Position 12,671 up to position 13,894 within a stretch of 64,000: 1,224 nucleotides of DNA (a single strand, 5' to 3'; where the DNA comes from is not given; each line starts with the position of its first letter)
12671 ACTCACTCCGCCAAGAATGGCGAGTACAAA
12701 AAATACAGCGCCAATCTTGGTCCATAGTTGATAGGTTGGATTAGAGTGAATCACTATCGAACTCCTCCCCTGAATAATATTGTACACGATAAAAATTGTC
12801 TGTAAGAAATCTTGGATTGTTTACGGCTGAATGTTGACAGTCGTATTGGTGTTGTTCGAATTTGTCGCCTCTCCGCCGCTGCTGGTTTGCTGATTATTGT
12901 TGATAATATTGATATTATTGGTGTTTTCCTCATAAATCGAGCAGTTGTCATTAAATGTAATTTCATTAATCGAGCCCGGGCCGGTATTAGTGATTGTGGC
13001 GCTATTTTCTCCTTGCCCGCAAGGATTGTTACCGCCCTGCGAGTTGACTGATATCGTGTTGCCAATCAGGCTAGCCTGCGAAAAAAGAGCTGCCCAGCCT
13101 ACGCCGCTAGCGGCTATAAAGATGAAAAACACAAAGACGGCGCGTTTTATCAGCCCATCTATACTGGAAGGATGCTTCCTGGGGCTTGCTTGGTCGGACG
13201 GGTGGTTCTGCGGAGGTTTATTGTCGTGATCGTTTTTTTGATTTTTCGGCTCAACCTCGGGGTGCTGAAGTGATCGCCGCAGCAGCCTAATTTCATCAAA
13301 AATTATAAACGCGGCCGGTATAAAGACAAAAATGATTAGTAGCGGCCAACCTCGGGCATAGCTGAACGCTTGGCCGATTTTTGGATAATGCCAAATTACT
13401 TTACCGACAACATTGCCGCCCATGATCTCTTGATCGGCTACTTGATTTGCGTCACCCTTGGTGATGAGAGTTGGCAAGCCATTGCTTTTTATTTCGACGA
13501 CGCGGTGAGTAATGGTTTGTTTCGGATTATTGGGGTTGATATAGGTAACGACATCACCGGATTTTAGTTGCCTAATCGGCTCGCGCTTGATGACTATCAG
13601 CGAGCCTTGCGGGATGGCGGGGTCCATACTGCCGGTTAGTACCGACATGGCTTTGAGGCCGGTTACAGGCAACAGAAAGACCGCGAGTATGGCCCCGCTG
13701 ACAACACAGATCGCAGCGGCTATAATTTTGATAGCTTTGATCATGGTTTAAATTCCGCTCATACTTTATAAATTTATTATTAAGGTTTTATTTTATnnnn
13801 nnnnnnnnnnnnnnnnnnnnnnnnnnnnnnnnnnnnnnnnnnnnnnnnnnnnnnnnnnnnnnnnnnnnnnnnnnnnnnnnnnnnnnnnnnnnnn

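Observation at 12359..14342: SipW-type signal peptidase fused to a TM/Asn-Thr-rich tail, with TasA-like substrate and a paralogous tail-only protein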

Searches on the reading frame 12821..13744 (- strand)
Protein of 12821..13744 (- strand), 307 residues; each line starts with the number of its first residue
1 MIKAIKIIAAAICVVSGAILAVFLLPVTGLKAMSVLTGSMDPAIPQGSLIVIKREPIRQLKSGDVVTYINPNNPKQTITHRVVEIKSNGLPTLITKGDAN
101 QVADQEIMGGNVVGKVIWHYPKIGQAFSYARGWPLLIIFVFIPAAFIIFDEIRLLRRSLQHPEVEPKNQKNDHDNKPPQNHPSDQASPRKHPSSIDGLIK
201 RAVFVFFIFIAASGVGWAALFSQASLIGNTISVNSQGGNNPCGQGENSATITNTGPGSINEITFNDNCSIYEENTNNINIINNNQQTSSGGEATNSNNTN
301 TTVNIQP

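Call 3: search_protein_families(library=pfam, proteins=[window:12821-13744:-], max_evalue=0.1)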
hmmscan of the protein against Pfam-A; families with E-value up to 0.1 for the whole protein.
window:12821-13744:- (307 aa): 3 families
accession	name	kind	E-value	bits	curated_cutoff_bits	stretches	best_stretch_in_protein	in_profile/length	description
PF10502.14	Peptidase_S26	-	3.7e-06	27.5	22.9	1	14-83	7-78/168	Signal peptidase, peptidase S26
PF00717.28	Peptidase_S24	-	0.015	15.5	23.3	1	33-83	38-83/116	Peptidase S24-like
PF00029.24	Connexin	-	0.022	15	31.3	1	127-243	70-185/225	Connexin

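Call 4: search_protein_families(library=ncbifam, proteins=[window:12821-13744:-], max_evalue=0.1)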
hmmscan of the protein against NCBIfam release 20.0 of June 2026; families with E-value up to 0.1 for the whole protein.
window:12821-13744:- (307 aa): 5 families
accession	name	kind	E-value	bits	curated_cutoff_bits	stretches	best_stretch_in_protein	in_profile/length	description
TIGR02228.1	sigpep_I_arch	equivalog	3.5e-25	88.7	51.85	1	9-153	4-156/158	signal peptidase I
NF046067.1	SigPepSipWBacil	equivalog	1.5e-19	70.3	190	1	27-175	35-185/189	signal peptidase I SipW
TIGR02227.1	sigpep_I_bact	equivalog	3.7e-08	33.4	47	1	13-84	3-76/162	signal peptidase I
TIGR02754.1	sod_Ni_protease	equivalog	2.5e-05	24.6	63.25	1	37-99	5-69/90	nickel-type superoxide dismutase maturation protease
NF002355.0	PRK01318.2-2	equivalog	0.073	11.5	891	0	13-76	283-347/602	membrane protein insertase YidC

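Call 7: find_homologous_proteins(query=window:12821-13744:-)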
Query window:12821-13744:- (307 aa): 612 proteins with E <= 0.001 among 1770 candidates; the best 120 are listed.
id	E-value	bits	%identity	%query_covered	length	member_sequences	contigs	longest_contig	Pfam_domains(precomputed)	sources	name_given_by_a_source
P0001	4.0e-186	635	94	96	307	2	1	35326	PF10502.15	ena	-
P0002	1.7e-110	387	59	99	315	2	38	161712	-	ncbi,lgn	-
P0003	1.4e-104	368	63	88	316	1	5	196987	PF10502.15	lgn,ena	-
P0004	7.7e-103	362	58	86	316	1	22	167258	PF10502.15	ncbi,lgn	-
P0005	6.7e-99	349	58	87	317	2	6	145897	PF10502.15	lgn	-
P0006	1.1e-61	227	40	91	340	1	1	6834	-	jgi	-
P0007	2.6e-61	226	41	97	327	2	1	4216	PF10502.15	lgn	-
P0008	3.7e-61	225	39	98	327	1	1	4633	PF10502.15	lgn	-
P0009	3.1e-60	222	42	99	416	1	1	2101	PF00932.26,PF10502.15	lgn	-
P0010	9.9e-54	201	40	81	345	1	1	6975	-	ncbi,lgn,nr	ncbi:MAG TPA: signal peptidase I [Candidatus Saccharimonadia bacterium]|nr:signal peptidase I [Candi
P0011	4.8e-53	198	39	100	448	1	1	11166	PF00932.26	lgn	-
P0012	1.2e-52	197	40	99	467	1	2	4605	PF00932.26,PF10502.15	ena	-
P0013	4.7e-52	195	40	97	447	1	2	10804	PF00932.26,PF10502.15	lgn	-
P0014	2.8e-50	189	36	95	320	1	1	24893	-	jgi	jgi:signal peptidase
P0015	3.7e-50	189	37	99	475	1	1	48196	PF00932.26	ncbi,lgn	-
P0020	3.1e-48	183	38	99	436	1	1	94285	PF00932.26,PF10502.15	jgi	jgi:signal peptidase I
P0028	2.1e-36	144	31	97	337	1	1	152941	PF10502.15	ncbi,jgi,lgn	ncbi:MAG TPA: signal peptidase I [Candidatus Saccharimonadia bacterium]|jgi:signal peptidase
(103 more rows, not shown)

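Call 15: find_encoding_contigs(protein=P0002, flank=6000, max_places=2)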
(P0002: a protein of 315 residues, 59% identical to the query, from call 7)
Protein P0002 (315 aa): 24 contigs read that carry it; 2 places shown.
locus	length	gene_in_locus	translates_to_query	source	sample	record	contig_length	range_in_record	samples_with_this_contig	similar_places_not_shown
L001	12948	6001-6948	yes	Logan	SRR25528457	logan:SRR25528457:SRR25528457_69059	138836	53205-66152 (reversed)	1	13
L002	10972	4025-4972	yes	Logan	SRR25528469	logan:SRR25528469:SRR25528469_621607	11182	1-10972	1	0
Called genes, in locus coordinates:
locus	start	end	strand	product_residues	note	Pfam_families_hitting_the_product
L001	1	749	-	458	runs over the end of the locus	PF02369:Big_1 (faint), PF17802:SpaA (faint), PF26198:Ig_SMCHD1_6th (faint), PF13620:CarboxypepD_reg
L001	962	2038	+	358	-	PF00535:Glycos_transf_2, PF13641:Glyco_tranf_2_3, PF13632:Glyco_trans_2_3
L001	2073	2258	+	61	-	-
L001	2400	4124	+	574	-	PF02018:CBM_4_9, PF01522:Polysacc_deac_1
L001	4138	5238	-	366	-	-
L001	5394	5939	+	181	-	-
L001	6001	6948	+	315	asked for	-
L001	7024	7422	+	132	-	-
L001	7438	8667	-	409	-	PF11258:DUF3048, PF17479:DUF3048_C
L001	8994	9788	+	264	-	PF02224:Cytidylate_kin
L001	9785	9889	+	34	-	-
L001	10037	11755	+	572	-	PF00989:PAS, PF08448:PAS_4 (weak), PF13426:PAS_9 (weak), PF00512:HisKA, PF02518:HATPase_c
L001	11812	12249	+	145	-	PF00072:Response_reg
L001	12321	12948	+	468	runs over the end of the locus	PF01336:tRNA_anti-codon, PF00152:tRNA-synt_2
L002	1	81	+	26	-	?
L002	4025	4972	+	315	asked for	-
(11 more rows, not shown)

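Call 16: find_encoding_contigs(protein=P0028, flank=5000, max_places=1)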
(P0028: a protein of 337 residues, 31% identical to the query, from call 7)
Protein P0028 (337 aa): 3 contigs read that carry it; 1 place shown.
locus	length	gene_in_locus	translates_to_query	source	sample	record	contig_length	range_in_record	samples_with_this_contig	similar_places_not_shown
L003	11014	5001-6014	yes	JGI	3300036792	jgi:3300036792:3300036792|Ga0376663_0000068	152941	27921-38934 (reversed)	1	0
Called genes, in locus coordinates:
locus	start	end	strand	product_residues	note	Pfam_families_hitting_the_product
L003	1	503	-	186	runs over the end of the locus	PF06821:Ser_hydrolase (weak)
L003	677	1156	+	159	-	-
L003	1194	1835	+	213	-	PF01209:Ubie_methyltran (weak), PF13489:Methyltransf_23, PF03848:TehB (weak), PF13847:Methyltransf_31, PF08241:Methyltransf_11, PF08242:Methyltransf_12, PF13649:Methyltransf_25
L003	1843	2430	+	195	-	PF01872:RibD_C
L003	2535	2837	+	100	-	-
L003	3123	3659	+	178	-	-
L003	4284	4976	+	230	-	-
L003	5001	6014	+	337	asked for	PF10502:Peptidase_S26 (weak)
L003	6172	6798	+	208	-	-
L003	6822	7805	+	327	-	-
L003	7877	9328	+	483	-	PF00224:PK, PF03328:HpcH_HpaI (weak), PF02887:PK_C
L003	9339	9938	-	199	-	PF00440:TetR_N, PF17920:TetR_C_16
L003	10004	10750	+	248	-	PF00005:ABC_tran, PF13304:AAA_21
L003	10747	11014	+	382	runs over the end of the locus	PF12679:ABC2_membrane_2, PF12698:ABC2_membrane_3, PF01061:ABC2_membrane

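Call 17: find_encoding_contigs(protein=P0020, flank=5000, max_places=1)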
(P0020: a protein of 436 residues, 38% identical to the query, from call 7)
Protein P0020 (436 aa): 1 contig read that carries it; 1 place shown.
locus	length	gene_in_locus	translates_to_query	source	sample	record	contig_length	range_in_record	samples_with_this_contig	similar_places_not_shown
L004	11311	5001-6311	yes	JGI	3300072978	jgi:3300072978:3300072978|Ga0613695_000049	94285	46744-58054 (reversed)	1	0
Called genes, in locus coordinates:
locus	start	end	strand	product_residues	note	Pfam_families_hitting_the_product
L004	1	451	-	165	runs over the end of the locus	-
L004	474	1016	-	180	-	-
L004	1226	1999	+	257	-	PF00121:TIM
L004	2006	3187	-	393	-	PF00162:PGK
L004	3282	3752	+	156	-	-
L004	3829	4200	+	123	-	PF00903:Glyoxalase, PF18029:Glyoxalase_6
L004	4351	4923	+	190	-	-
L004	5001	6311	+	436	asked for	PF10502:Peptidase_S26 (weak), PF00932:LTD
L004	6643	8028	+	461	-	-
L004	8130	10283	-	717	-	PF00580:UvrD-helicase, PF01443:Viral_helicase1 (faint), PF13245:AAA_19, PF13604:AAA_30 (faint), PF13361:UvrD_C, PF13538:UvrD_C_2, PF21196:PcrA_UvrD_tudor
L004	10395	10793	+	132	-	-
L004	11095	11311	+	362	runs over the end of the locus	PF03990:DUF348, PF07501:G5, PF06737:Transglycosylas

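Call 18: find_encoding_contigs(protein=P0015, flank=5000, max_places=1)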
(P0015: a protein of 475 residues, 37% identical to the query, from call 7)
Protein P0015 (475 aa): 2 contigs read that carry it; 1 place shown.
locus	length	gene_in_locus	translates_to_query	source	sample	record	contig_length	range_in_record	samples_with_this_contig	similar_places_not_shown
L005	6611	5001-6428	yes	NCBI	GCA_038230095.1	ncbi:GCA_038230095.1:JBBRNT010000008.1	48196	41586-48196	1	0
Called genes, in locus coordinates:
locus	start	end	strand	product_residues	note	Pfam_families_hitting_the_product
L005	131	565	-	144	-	PF03928:HbpS-like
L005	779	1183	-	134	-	-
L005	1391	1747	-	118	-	-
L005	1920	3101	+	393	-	PF07690:MFS_1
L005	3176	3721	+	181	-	-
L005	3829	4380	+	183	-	-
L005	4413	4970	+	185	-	-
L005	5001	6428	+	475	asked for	PF00932:LTD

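Call 42: predict_structure(alignment_id=A4)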
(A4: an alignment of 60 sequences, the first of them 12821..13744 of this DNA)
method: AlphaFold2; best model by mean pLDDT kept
length: 307 residues; sequences in the alignment: 60
mean_pLDDT: 75.6   pTM: 0.54
mean pLDDT of the five models: 75.6, 75.5, 75.2, 75.0, 73.8
residues with pLDDT >= 90: 100; 70-90: 89; 50-70: 84; < 50: 34
segments of 3 or more residues with pLDDT < 50: 181-186, 221-223, 274-280, 302-307
pLDDT, mean of each block of 10 residues (from residue 1): 82 84 80 95 97 96 98 96 95 97 97 97 89 82 84 90 70 55 49 60 79 62 51 54 65 69 66 49 52 52 43
secondary structure, 60 per line:
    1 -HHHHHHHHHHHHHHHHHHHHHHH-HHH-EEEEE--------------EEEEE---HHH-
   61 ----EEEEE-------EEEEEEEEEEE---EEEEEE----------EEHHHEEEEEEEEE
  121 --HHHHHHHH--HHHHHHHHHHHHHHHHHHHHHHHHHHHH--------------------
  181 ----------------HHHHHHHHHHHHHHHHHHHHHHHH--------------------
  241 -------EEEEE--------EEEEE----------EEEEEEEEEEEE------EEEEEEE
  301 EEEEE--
elements in order: H2-24 E30-34 E49-53 E65-69 E77-87 E91-96 E112-120 H123-130 H133-160 H197-220 E248-252 E261-265 E276-287 E294-305

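Call 45: search_solved_structures(query=window:12821-13744:-, max_evalue=1, show_alignments=2)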
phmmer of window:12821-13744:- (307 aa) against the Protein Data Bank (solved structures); distinct sequences matched with E-value up to 1: 3.
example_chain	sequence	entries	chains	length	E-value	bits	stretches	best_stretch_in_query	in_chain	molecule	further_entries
7p2q_A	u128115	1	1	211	5.8e-07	32.3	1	11-108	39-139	Signal peptidase complex catalytic subunit SEC11C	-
7p2p_A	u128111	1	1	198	1.5e-06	30.9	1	14-107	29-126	Signal peptidase complex catalytic subunit SEC11A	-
9rjb_A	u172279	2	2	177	3.9e-06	29.6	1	14-107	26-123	Signal peptidase complex catalytic subunit SEC11A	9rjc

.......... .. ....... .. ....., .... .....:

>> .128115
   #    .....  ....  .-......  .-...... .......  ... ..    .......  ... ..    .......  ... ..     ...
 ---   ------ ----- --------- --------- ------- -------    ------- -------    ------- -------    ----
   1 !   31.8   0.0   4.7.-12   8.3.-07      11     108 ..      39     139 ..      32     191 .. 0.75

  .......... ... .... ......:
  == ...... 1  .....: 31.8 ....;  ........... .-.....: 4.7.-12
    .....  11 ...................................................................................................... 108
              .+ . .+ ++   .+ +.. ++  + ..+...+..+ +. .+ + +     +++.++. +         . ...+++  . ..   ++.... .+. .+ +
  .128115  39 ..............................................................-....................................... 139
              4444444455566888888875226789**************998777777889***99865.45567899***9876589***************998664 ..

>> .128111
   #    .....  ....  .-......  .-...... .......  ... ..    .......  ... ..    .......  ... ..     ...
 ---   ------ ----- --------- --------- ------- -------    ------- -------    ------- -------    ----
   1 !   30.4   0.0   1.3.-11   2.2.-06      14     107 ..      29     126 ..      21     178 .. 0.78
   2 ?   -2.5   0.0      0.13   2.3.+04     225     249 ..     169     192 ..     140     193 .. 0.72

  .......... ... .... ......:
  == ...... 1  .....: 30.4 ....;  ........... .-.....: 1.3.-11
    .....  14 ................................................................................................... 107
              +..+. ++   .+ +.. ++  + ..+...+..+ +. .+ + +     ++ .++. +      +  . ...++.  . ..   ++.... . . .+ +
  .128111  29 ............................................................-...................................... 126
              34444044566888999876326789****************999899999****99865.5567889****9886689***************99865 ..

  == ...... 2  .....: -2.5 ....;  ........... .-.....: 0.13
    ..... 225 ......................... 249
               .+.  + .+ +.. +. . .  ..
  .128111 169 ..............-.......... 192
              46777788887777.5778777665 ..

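Call 48: fold_search(model_id=the predicted structure, library=pdb)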
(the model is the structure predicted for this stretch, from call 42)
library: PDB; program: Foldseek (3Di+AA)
matches with E <= 10: 337; with E <= 0.001: 2
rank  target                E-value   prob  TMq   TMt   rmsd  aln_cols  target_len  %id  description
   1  7p2q_A                1.4e-05  1.00  0.32  0.60   5.3       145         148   23  Human Signal Peptidase Complex Paralog C (SPC-C) (released 2021-10-06)
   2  7p2p_A                9.0e-05  1.00  0.32  0.60   5.1       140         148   24  Human Signal Peptidase Complex Paralog A (SPC-A) (released 2021-10-06)
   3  9nlo_A                1.1e-03  1.00  0.18  0.24   8.3        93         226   22  Escherichia coli Signal Peptidase I Delta 2-76 P84A in complex with lipopeptide inhibitor (released 2025-11-19)
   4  4n31_B                1.4e-03  1.00  0.24  0.54   6.5       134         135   13  Structure and activity of Streptococcus pyogenes SipA: a signal peptidase homologue essential for pilus polymerisation (released 2014-08-20)
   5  1t7d_A                1.6e-03  1.00  0.17  0.25   9.7        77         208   22  Crystal structure of Escherichia coli type I signal peptidase in complex with a lipopeptide inhibitor (released 2004-07-13)
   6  1t7d_B                1.8e-03  1.00  0.17  0.24  11.2        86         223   20  Crystal structure of Escherichia coli type I signal peptidase in complex with a lipopeptide inhibitor (released 2004-07-13)
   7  3s04_A                2.2e-03  1.00  0.17  0.25  10.7        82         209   22  Crystal structure of Escherichia coli type I signal peptidase in complex with an Arylomycin Lipoglycopeptide Antibioti (released 2011-10-05)
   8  4n31_A                4.0e-03  1.00  0.25  0.52   6.3       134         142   13  Structure and activity of Streptococcus pyogenes SipA: a signal peptidase homologue essential for pilus polymerisation (released 2014-08-20)
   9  3iiq_A                4.4e-03  1.00  0.17  0.24  10.5        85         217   19  Crystallographic analysis of bacterial signal peptidase in ternary complex with Arylomycin A2 and a beta-sultam inhibi (released 2009-09-01)
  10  3iiq_B                5.2e-03  1.00  0.16  0.22   6.4        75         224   23  Crystallographic analysis of bacterial signal peptidase in ternary complex with Arylomycin A2 and a beta-sultam inhibi (released 2009-09-01)
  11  3s04_B                5.2e-03  1.00  0.17  0.23  13.5       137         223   16  Crystal structure of Escherichia coli type I signal peptidase in complex with an Arylomycin Lipoglycopeptide Antibioti (released 2011-10-05)
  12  1kn9_B                6.5e-03  1.00  0.17  0.23  11.4        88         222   19  CRYSTAL STRUCTURE OF A BACTERIAL SIGNAL PEPTIDASE APO-ENZYME, IMPLICATIONS FOR SIGNAL PEPTIDE BINDING AND THE SER-LYS  (released 2002-01-30)
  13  9nlo_B                6.5e-03  1.00  0.16  0.21  12.4       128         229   17  Escherichia coli Signal Peptidase I Delta 2-76 P84A in complex with lipopeptide inhibitor (released 2025-11-19)
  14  4wvg_A                7.2e-03  1.00  0.24  0.15   6.4       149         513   13  Crystal structure of the Type-I signal peptidase from Staphylococcus aureus (SpsB). (released 2015-09-23)
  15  4wvj_A                8.1e-03  1.00  0.24  0.15   6.5       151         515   14  Crystal structure of the Type-I signal peptidase from Staphylococcus aureus (SpsB) in complex with an inhibitor peptid (released 2015-09-23)
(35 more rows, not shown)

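Call 64: find_related_loci(query=A6, collection=genome_contigs, flank=4000)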
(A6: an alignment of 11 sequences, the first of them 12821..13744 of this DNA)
Query A6 (307 aa) in genome_contigs; peptide patterns used: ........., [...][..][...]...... (x = any residue, [..] = any of these).
599 stretches matched a pattern (row limit reached: there are more); 540 encode a relative of the query (tblastn E <= 1e-3); the best 80 are kept; 80 distinct loci.
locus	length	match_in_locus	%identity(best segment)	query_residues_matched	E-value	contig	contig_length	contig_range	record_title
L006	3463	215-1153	59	1-305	1e-115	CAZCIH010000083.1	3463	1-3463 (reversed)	MAG TPA_asm: uncultured Candidatus Saccharibacteria bacterium isolate SRP189682_co1_501 genome assembly, contig: NODE_88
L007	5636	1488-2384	40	1-298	2e-53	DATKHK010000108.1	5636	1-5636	MAG TPA_asm: Candidatus Saccharimonadales bacterium isolate SMAG_U14575 k141_288217, whole genome shotgun sequence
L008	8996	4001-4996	36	1-301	1e-50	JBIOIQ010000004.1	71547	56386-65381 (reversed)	MAG: Candidatus Saccharimonadia bacterium isolate GcC11-16 k141_2037387_length_71547_cov_39.0000, whole genome shotgun s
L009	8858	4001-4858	36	11-291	7e-45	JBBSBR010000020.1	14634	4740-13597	MAG: Candidatus Saccharimonadia bacterium isolate La6_metabat2.164 La6_metabat2.164_K_2746069_L_14634_cov_53.8359, whole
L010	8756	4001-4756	32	12-300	5e-35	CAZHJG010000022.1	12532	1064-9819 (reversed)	MAG TPA_asm: uncultured Candidatus Saccharibacteria bacterium isolate SRP200132_co1_242 genome assembly, contig: NODE_88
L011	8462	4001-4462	45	4-155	1e-34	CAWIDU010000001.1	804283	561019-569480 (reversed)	MAG: uncultured Candidatus Saccharibacteria bacterium isolate MFD04540.bin.2.10 genome assembly, contig: contig_3850, wh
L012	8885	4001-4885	31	5-306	2e-34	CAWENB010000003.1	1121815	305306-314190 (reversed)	MAG: Candidatus Saccharimonadia bacterium isolate MFD02248.bin.2.138 genome assembly, contig: contig_50194, whole genome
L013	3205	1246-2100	30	4-305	5e-34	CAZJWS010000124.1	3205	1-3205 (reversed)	MAG TPA_asm: uncultured Candidatus Saccharibacteria bacterium isolate SRP344714_co1_384 genome assembly, contig: NODE_48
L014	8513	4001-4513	39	8-161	6e-32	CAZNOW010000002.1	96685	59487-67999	MAG TPA_asm: uncultured Candidatus Saccharibacteria bacterium isolate binchicken_co3_143 genome assembly, contig: NODE_5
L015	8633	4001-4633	35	18-236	2e-29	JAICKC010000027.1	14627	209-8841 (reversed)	MAG: Candidatus Saccharibacteria bacterium isolate GZL_HY_2_bin.34 k141_1214210_length_14627_cov_12.0000, whole genome s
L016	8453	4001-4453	37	5-155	3e-28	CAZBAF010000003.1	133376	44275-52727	MAG TPA_asm: uncultured Candidatus Saccharibacteria bacterium isolate SRP144015_co1_11 genome assembly, contig: NODE_69_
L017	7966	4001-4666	32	12-207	1e-25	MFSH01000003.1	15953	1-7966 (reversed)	MAG: Candidatus Moranbacteria bacterium RIFOXYB1_FULL_43_19 rifoxyb1_full_scaffold_1275, whole genome shotgun sequence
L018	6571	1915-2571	33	1-226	5e-24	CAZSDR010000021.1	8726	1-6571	MAG TPA_asm: uncultured Candidatus Saccharibacteria bacterium isolate SRP329715_co2_182 genome assembly, contig: NODE_14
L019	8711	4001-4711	33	26-249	4e-23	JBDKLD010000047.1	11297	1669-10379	MAG: Candidatus Parcubacteria bacterium isolate hopbrook_2019_sw_WHONDRS-S19S_0012_B_bin.21 scaffold_434730, whole genom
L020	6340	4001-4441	40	17-161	5e-22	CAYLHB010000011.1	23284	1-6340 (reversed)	MAG TPA_asm: uncultured Candidatus Saccharibacteria bacterium isolate binchicken_co58_70 genome assembly, contig: NODE_1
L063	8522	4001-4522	31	3-179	7e-17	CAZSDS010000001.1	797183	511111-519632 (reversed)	MAG TPA_asm: uncultured Candidatus Saccharibacteria bacterium isolate SRP144015_co1_51 genome assembly, contig: NODE_1_l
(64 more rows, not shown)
